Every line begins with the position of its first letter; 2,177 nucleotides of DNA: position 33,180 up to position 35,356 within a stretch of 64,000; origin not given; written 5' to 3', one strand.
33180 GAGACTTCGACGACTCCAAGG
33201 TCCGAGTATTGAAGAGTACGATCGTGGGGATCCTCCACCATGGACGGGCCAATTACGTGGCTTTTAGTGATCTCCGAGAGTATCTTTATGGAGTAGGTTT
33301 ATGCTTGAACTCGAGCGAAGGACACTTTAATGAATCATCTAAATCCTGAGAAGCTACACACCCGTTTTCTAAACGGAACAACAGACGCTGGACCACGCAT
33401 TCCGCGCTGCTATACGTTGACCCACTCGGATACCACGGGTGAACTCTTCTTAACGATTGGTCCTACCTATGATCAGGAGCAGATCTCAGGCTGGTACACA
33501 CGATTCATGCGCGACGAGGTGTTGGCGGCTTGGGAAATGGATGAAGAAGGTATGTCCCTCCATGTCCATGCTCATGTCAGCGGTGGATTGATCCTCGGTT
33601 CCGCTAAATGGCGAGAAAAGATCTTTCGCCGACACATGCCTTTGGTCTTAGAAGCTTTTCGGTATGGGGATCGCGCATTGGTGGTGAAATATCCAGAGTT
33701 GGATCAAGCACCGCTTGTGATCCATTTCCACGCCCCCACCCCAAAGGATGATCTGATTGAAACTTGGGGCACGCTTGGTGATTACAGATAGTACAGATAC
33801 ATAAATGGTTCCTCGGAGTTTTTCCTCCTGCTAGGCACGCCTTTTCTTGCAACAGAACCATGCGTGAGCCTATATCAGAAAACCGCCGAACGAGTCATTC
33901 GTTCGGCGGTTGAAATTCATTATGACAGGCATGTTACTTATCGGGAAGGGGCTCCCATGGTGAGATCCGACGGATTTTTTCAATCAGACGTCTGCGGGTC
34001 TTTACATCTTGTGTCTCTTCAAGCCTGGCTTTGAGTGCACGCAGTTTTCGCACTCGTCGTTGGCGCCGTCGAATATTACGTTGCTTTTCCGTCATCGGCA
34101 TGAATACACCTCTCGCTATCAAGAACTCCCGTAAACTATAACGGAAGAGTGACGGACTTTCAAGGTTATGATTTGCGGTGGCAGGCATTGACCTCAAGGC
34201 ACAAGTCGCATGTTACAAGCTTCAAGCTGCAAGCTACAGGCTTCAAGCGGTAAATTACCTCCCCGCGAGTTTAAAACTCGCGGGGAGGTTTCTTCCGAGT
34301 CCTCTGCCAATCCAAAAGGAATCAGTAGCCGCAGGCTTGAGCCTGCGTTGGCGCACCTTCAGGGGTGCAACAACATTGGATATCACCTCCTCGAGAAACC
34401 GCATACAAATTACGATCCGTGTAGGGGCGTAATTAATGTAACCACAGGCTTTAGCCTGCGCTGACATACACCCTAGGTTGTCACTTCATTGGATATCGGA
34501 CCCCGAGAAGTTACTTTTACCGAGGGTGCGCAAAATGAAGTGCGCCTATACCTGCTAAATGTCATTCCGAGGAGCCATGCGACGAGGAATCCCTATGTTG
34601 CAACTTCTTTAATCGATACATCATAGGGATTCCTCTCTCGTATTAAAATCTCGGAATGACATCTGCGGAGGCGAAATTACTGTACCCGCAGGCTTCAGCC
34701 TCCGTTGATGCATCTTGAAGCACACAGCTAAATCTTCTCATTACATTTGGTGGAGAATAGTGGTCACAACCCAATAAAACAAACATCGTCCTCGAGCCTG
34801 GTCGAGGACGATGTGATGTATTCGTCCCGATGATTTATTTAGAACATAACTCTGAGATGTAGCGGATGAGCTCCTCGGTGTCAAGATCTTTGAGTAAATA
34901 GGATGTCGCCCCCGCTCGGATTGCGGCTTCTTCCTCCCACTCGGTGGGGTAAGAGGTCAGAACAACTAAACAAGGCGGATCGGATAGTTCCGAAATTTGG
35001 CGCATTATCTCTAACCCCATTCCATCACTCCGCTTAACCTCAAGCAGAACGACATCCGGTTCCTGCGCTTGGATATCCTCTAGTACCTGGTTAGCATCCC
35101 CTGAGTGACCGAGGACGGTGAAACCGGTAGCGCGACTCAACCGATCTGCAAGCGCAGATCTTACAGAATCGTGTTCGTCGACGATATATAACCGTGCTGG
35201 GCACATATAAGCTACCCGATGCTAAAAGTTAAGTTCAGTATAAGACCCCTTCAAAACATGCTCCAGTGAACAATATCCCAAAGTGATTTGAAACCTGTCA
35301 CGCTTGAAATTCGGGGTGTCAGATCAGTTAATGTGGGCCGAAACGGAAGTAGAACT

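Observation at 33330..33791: STAY-GREEN (Mg-dechelatase) homolog in a genome segment that shows no photosynthesis genes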

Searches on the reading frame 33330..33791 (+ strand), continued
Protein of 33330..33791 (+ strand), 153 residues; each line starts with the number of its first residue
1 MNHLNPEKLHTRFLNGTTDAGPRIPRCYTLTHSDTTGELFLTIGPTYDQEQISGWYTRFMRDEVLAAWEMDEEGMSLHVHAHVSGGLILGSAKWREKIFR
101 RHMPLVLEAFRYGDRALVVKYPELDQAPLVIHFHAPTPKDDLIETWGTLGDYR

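Call 23: find_related_loci(query=A1, collection=genome_contigs, flank=10000)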
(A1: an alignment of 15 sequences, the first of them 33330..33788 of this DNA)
Query A1 (153 aa) in genome_contigs; peptide patterns used: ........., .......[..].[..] (x = any residue, [..] = any of these).
600 stretches matched a pattern (row limit reached: there are more); 575 encode a relative of the query (tblastn E <= 1e-3); the best 80 are kept; 80 distinct loci.
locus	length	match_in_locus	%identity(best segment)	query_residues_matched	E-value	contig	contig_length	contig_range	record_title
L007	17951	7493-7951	81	1-153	2e-86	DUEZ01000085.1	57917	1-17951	MAG TPA_asm: Anaerolineae bacterium isolate W379 Contig85, whole genome shotgun sequence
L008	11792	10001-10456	64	1-153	2e-65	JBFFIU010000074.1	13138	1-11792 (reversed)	MAG: Anaerolineales bacterium isolate Mix_mud17.2022.03.13 k141_2769267_length_13138_cov_22.3457, whole genome shotgun s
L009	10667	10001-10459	61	1-153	1e-64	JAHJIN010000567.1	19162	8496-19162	MAG: Chloroflexota bacterium isolate Modern_marine_rock_biofilm.mb.101 Modern_marine_roc.mb.101_k141_823941, whole genom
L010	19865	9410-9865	62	1-153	3e-64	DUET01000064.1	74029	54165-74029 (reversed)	MAG TPA_asm: Anaerolineae bacterium isolate W1033 Contig64, whole genome shotgun sequence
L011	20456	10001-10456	62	1-152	3e-63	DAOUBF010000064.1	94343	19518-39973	MAG TPA_asm: Anaerolineae bacterium isolate H68_711 k101_320156, whole genome shotgun sequence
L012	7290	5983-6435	62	1-152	4e-62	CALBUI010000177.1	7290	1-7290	MAG: uncultured Anaerolineales bacterium isolate N4_Bin_METABAT__171_1 genome assembly, contig: c_000001463896, whole ge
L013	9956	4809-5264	63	1-152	9e-62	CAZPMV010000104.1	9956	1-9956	MAG TPA_asm: uncultured Anaerolineales bacterium isolate binchicken_co243_252 genome assembly, contig: NODE_6186_length_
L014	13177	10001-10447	59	4-152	6e-61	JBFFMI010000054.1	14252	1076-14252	MAG: Anaerolineales bacterium isolate Mix_mud18.2022.04.43 k141_1960789_length_14252_cov_9.0227, whole genome shotgun se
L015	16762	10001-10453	63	1-153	2e-60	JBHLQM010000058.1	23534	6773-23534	MAG: Candidatus Thorarchaeota archaeon isolate LCG1B.62 LCG1B.62@12061, whole genome shotgun sequence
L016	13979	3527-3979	61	1-151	6e-60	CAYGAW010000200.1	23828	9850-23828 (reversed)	MAG TPA_asm: uncultured Anaerolineales bacterium isolate ERP108616_co1_293 genome assembly, contig: k119_1177917, whole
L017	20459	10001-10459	59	1-153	3e-59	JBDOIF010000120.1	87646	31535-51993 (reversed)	MAG: Anaerolineae bacterium isolate TC202112_Ori_Bins009 k147_171588, whole genome shotgun sequence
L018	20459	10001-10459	58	1-153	5e-59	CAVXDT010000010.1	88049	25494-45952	MAG: Nitrososphaeria archaeon isolate MFD04408.bin.2.156 genome assembly, contig: contig_68383, whole genome shotgun seq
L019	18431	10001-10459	58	1-153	9e-59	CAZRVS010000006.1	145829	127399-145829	MAG TPA_asm: uncultured Candidatus Bathyarchaeia archaeon isolate SRP323688_co1_270 genome assembly, contig: NODE_208_le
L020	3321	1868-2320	61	1-152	7e-59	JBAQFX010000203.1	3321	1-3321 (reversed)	MAG: Anaerolineales bacterium isolate MFD06995_ilm_asm_bin3 k127_49675, whole genome shotgun sequence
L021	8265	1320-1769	62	4-153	9e-59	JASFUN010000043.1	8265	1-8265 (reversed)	MAG: Anaerolineales bacterium isolate D1105M02metaG_Bin_372 D1105M02metaG_FD_scaffold_3160_c1, whole genome shotgun sequ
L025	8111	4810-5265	59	1-152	1e-58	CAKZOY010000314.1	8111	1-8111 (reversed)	MAG TPA_asm: uncultured Chloroflexi bacterium isolate SRR5214706_bin.33_CONCOCT_v1.1_MAG genome assembly, contig: ERZ174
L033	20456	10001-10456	58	1-153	3e-57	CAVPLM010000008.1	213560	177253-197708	MAG: uncultured Actinomycetes bacterium isolate MFD00032.bin.2.39 genome assembly, contig: contig_39570, whole genome sh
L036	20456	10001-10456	56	1-153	7e-57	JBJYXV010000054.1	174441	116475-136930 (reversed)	MAG: Anaerolineales bacterium isolate S5_7_050615r2r1_1 S5_7_050615r2r1_1_000000000054, whole genome shotgun sequence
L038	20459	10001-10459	58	1-153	7e-57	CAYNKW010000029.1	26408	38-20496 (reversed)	MAG TPA_asm: uncultured Anaerolineae bacterium isolate SRP068000_co1_68 genome assembly, contig: NODE_2172_length_26408_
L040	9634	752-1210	59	1-153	2e-56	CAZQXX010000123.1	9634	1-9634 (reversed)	MAG TPA_asm: uncultured Anaerolineales bacterium isolate SRP319275_co2_291 genome assembly, contig: NODE_7098_length_963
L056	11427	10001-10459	58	1-153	2e-55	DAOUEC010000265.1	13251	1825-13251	MAG TPA_asm: Anaerolineae bacterium isolate N3_163 k131_2243406, whole genome shotgun sequence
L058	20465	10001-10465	57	1-153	9e-55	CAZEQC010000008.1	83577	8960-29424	MAG TPA_asm: uncultured Anaerolineales bacterium isolate binchicken_co15_221 genome assembly, contig: NODE_40_length_835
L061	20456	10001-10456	57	1-153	3e-54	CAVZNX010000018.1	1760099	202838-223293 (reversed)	MAG: uncultured Chloroflexia bacterium isolate MFD02979.bin.2.70 genome assembly, contig: contig_53696, whole genome sho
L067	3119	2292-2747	57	1-152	5e-54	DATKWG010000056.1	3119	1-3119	MAG TPA_asm: Anaerolineae bacterium isolate SMAG_U14156 k141_2782565, whole genome shotgun sequence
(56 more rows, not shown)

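Call 41: search_protein_families(library=pfam, proteins=[L067:854-2233:+, L036:6031-7650:+, L056:9083-9955:+, L061:5803-6705:+, L025:356-1651:+, L036:13489-14760:-, L008:8588-8938:+, L036:9317-9808:-, L040:957-2108:+, L033:11919-12947:+], max_evalue=0.001)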
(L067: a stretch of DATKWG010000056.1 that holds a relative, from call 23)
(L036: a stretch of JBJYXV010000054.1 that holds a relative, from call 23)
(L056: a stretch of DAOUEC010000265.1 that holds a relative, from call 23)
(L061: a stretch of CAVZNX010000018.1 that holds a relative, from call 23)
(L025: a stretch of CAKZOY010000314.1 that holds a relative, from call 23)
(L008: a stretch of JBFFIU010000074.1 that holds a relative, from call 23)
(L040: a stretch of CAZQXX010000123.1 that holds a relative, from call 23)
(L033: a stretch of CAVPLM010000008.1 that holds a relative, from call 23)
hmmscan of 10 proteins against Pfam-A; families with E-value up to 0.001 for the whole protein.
L067:854-2233:+ (459 aa): 4 families
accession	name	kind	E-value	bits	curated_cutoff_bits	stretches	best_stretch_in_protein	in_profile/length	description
PF07690.21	MFS_1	-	2.1e-46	158.9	33.4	2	26-284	1-228/347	Major Facilitator Superfamily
PF12832.13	MFS_1_like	-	2.9e-09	36.9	25.2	1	19-197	209-372/373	MFS_1 like family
PF13347.12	MFS_2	-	1.3e-05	24.4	27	1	40-371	17-337/427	MFS/sugar transport protein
PF00083.30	Sugar_tr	-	0.00035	20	22.3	1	12-104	245-335/452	Sugar (and other) transporter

L036:6031-7650:+ (539 aa): 9 families
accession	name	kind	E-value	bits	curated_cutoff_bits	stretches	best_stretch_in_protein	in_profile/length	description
PF01593.30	Amino_oxidase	-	4.2e-19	69.6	19.8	1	34-513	2-442/443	Flavin containing amine oxidoreductase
PF13450.12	NAD_binding_8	-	3.6e-13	50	21.9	1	28-79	1-52/68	NAD(P)-binding Rossmann-like domain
PF01266.30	DAO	-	1.3e-10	41.8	27.9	1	25-70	1-50/353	FAD dependent oxidoreductase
PF07992.20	Pyr_redox_2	-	5e-06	26.6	26.1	1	24-59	1-37/291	Pyridine nucleotide-disulphide oxidoreductase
PF12831.13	FAD_oxidored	-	7.2e-06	26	27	1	26-62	2-38/416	FAD dependent oxidoreductase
PF03486.20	HI0933_like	-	1.1e-05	25.5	50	0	25-58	2-35/244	HI0933-like protein Rossmann domain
PF00890.30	FAD_binding_2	-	1.8e-05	24.6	20.4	1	26-63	2-37/414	FAD binding domain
PF01946.23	Thi4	-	9.5e-05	22.2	26.2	1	23-63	17-58/235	Thi4 family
PF01494.25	FAD_binding_3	-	0.00014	21.6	22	1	25-56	3-34/349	FAD binding domain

L056:9083-9955:+ (290 aa): 1 family
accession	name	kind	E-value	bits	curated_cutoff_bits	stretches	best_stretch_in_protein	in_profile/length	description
PF18761.7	Heliorhodopsin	-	1.8e-97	325.9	26.7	1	44-287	1-242/242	Heliorhodopsin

L061:5803-6705:+ (300 aa): 3 families
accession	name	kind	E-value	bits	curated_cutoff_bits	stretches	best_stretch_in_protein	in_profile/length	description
PF06966.17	DUF1295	-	1.9e-65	221.1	20.4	1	62-289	2-235/235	Protein of unknown function (DUF1295)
PF02544.21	Steroid_dh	-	2.5e-07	31.2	22.6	1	173-296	40-149/150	3-oxo-5-alpha-steroid 4-dehydrogenase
PF04140.19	ICMT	-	0.00038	21.2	24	0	205-261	31-85/95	Isoprenylcysteine carboxyl methyltransferase (ICMT) family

L025:356-1651:+ (431 aa): 2 families
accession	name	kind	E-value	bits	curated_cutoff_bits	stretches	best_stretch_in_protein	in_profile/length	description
PF08349.16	DUF1722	-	3.2e-36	124.6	22.5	1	301-417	1-117/117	Protein of unknown function (DUF1722)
PF04463.17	2-thiour_desulf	-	6.8e-35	120.6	34.7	1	119-259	1-141/141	2-thiouracil desulfurase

L036:13489-14760:- (423 aa): 3 families
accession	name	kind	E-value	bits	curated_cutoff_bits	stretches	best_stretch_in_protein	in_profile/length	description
PF00109.32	ketoacyl-synt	-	3.6e-46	158.3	20.8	1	13-255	3-252/252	Beta-ketoacyl synthase, N-terminal domain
PF02801.28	Ketoacyl-synt_C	-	1.2e-38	132.2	20.8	1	263-378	1-119/119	Beta-ketoacyl synthase, C-terminal domain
PF00108.29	Thiolase_N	-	0.00099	19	26.4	0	162-210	76-124/260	Thiolase, N-terminal domain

L008:8588-8938:+ (116 aa): 2 families
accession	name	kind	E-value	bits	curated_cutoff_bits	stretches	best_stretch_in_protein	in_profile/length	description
PF00578.27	AhpC-TSA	-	1.3e-10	41.7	26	1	1-80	45-123/124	AhpC/TSA family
PF08534.16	Redoxin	-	6.7e-09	36.1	26.6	1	3-86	50-136/148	Redoxin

L036:9317-9808:- (163 aa): 0 families

L040:957-2108:+ (383 aa): 4 families
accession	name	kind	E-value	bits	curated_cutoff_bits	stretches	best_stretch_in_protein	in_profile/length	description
PF12695.13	Abhydrolase_5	-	1.4e-57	194.5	27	1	176-340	1-163/164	Alpha/beta hydrolase family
PF00561.26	Abhydrolase_1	-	5.1e-07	30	25.8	0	233-273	70-112/245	alpha/beta hydrolase fold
PF20408.4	Abhydrolase_11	-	8.8e-05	22.8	27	1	223-318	66-166/193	Alpha/beta hydrolase domain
PF12146.15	Hydrolase_4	-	0.00059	19.6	27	0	234-265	78-109/239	Serine aminopeptidase, S33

L033:11919-12947:+ (342 aa): 9 families
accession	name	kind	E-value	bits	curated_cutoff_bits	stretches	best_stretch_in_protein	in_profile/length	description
PF00561.26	Abhydrolase_1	-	7.4e-37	127.8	25.8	1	87-328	1-245/245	alpha/beta hydrolase fold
PF12697.13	Abhydrolase_6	-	2.8e-29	103.8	26.3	1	89-332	1-215/217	Alpha/beta hydrolase family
PF12146.15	Hydrolase_4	-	8.7e-24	84.6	27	1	88-327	6-238/239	Serine aminopeptidase, S33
PF06821.19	Ser_hydrolase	-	2.3e-09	37.8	22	0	159-193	55-91/172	Serine hydrolase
PF03096.20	Ndr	-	4.1e-09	36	23.3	1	141-340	81-277/283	Ndr family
PF00326.27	Peptidase_S9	-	2.1e-07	31.1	22.6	0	159-194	64-99/213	Prolyl oligopeptidase family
PF10230.15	LIDHydrolase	-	6.4e-06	26.5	27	1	108-194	28-120/262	Lipid-droplet associated hydrolase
PF00756.26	Esterase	-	7.2e-05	23.1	22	1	161-196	117-152/251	Putative esterase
PF03959.19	FSH1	-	0.00057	20.1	21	0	279-323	157-201/211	Serine hydrolase (FSH1)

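Call 54: search_protein_families(library=pfam, proteins=[L058:10510-11400:+, L058:11396-12388:+, L038:7143-7874:+], max_evalue=0.01)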
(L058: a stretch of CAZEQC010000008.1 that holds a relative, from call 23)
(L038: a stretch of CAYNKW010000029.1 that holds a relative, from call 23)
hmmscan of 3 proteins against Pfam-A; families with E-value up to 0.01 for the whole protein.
L058:10510-11400:+ (297 aa): 4 families
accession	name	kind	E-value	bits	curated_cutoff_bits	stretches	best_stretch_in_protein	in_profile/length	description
PF12695.13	Abhydrolase_5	-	7.6e-60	201.8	27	1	77-241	1-163/164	Alpha/beta hydrolase family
PF00561.26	Abhydrolase_1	-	3.6e-08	33.8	25.8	1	134-175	70-113/245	alpha/beta hydrolase fold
PF12146.15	Hydrolase_4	-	5.9e-07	29.5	27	1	135-167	78-110/239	Serine aminopeptidase, S33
PF20408.4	Abhydrolase_11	-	3e-05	24.3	27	1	125-219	67-166/193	Alpha/beta hydrolase domain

L058:11396-12388:+ (331 aa): 8 families
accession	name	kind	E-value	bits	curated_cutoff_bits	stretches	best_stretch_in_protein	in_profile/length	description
PF00561.26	Abhydrolase_1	-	1.4e-28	100.6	25.8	1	76-313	3-243/245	alpha/beta hydrolase fold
PF12697.13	Abhydrolase_6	-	1.3e-23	85.3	26.3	1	77-321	2-217/217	Alpha/beta hydrolase family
PF12146.15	Hydrolase_4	-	1.8e-14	54.1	27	1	76-313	7-237/239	Serine aminopeptidase, S33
PF03096.20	Ndr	-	3.7e-07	29.6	23.3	1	137-326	91-276/283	Ndr family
PF00326.27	Peptidase_S9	-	1.8e-05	24.8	22.6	1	251-308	131-187/213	Prolyl oligopeptidase family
PF20434.5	BD-FAE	-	0.00055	20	26.8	0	267-295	187-215/215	BD-FAE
PF03959.19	FSH1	-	0.0039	17.3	21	0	266-304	157-196/211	Serine hydrolase (FSH1)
PF06821.19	Ser_hydrolase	-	0.0099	16.3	22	0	267-311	113-156/172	Serine hydrolase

L038:7143-7874:+ (244 aa): 2 families
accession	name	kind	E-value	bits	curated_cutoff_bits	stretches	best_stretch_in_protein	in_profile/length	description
PF03013.19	Pyr_excise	-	3.3e-25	88.7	23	1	1-76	1-80/81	Pyrimidine dimer DNA glycosylase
PF08349.16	DUF1722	-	9.9e-10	39.1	22.5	1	124-188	1-68/117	Protein of unknown function (DUF1722)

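Call 55: search_solved_structures(query=L058:10510-11400:+, max_evalue=0.001)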
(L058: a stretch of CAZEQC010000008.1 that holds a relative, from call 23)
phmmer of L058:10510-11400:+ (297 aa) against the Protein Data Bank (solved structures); distinct sequences matched with E-value up to 0.001: 2.
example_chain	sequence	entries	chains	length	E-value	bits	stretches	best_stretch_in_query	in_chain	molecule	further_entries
9eh6_A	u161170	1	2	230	4.2e-80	272.3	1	40-252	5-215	Alpha/beta hydrolase fold-5 domain-containing protein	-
7dq9_A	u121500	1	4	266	0.00018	24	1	105-192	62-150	Predicted hydrolases or acyltransferases (Alpha/beta hydrolase superfamily)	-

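Call 58: search_solved_structures(query=L058:10510-11400:+, max_evalue=0.001, show_alignments=1)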
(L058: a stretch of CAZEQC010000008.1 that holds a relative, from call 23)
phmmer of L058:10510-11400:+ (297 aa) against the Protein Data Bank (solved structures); distinct sequences matched with E-value up to 0.001: 2.
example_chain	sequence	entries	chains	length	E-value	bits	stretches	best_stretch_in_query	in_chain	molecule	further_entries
9eh6_A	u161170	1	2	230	4.2e-80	272.3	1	40-252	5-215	Alpha/beta hydrolase fold-5 domain-containing protein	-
7dq9_A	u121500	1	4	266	0.00018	24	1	105-192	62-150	Predicted hydrolases or acyltransferases (Alpha/beta hydrolase superfamily)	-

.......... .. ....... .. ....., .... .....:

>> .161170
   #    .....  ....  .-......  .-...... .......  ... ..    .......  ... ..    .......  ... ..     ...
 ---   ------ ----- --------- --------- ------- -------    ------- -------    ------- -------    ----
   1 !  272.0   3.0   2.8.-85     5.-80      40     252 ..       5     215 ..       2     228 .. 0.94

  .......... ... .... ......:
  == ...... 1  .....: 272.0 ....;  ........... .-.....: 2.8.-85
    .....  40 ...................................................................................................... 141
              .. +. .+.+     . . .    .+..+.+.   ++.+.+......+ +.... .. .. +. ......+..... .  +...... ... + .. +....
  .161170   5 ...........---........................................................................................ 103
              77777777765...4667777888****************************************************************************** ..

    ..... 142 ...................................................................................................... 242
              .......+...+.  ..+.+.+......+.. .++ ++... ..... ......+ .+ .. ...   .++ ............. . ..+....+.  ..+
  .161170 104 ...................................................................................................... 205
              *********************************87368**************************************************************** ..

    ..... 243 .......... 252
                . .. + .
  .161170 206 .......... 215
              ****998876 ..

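Call 81: list_cluster_members(proteins=[window:33330-33788:+, P0121])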
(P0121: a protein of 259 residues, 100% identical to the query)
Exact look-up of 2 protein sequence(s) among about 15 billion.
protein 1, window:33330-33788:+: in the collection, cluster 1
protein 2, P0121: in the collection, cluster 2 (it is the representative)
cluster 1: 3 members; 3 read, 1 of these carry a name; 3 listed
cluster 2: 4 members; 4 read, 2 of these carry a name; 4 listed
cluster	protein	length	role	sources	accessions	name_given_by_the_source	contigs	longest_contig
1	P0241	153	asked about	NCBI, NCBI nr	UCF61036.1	MAG: staygreen family protein [Anaerolineaceae bacterium]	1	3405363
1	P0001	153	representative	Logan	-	-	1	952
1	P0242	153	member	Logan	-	-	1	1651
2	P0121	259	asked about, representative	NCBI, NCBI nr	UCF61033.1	MAG: hypothetical protein JSV37_14945 [Anaerolineaceae bacterium]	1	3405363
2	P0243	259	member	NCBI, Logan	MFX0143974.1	MAG: tryptophan-rich sensory protein [Candidatus Hodarchaeota archaeon]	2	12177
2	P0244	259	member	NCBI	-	-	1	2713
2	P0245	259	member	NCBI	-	-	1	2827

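Call 83: find_encoding_contigs(protein=window:33330-33791:+, flank=10000, max_places=2)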
Protein window:33330-33791:+ (153 aa): no gene with exactly this product is on record in the collection.

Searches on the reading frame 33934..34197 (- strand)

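Call 4: search_protein_families(library=pfam, proteins=[window:33934-34197:-], max_evalue=0.01)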
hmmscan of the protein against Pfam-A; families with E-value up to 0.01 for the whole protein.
window:33934-34197:- (87 aa): 1 family
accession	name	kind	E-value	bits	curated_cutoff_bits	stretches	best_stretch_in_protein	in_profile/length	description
PF20607.3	DUF6800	-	0.00033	21.2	25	1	37-80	1-43/43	Family of unknown function (DUF6800)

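Call 5: search_protein_families(library=ncbifam, proteins=[window:33934-34197:-], max_evalue=0.01)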
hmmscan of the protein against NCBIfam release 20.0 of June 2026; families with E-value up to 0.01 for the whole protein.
window:33934-34197:- (87 aa): 0 families

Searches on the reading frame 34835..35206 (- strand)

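Call 19: search_protein_families(library=pfam, proteins=[window:34835-35206:-], max_evalue=0.0001)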
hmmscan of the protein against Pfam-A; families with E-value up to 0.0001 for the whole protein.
window:34835-35206:- (123 aa): 1 family
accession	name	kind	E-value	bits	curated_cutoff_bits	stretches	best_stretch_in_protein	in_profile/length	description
PF00072.30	Response_reg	-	2.5e-16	60.3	30.2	1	7-117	2-110/111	Response regulator receiver domain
